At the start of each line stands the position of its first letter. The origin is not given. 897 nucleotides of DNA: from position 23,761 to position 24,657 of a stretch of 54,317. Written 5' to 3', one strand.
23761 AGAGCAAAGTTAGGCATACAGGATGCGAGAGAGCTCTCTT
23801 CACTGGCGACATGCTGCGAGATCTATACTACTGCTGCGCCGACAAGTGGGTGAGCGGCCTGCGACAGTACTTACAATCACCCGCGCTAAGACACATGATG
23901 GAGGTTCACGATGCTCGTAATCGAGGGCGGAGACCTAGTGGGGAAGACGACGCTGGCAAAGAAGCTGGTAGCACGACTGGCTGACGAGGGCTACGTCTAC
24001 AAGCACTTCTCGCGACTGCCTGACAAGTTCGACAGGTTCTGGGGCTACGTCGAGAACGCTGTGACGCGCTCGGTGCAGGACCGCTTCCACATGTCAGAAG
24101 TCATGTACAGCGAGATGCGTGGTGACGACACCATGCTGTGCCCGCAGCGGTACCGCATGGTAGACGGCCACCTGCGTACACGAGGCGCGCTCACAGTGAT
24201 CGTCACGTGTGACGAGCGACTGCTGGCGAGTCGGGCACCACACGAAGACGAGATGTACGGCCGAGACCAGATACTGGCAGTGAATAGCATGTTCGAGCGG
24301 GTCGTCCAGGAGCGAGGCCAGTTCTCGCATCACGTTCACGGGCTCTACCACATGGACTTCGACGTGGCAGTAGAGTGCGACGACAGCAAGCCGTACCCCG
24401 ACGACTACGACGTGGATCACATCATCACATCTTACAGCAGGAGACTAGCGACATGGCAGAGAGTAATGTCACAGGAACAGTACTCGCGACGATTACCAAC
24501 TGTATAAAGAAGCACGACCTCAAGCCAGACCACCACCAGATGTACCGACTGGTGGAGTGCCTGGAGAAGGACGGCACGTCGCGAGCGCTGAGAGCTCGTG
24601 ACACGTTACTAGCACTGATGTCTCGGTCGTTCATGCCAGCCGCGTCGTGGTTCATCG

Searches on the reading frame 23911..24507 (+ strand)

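Call 77: search_protein_families(library=pfam, proteins=[window:23911-24507:+], max_evalue=0.001)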
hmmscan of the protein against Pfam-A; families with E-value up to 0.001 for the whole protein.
window:23911-24507:+ (198 aa): 2 families
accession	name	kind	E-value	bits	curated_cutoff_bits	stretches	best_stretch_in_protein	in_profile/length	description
PF02223.23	Thymidylate_kin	-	5.1e-06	26.7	27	0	4-33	1-29/185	Thymidylate kinase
PF20720.3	nSTAND3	-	0.00041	20.5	27.2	1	1-44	19-61/155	Novel STAND NTPase 3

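Call 79: search_protein_families(library=phrogs, proteins=[window:23911-24507:+], max_evalue=0.01)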
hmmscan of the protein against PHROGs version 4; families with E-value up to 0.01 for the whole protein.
window:23911-24507:+ (198 aa): 2 families
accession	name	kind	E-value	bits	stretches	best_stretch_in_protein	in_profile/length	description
phrog_761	-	other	4.9e-08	34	1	2-135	22-184/362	thymidylate kinase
phrog_16057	-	other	0.003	17.8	1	2-29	8-35/363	thymidylate kinase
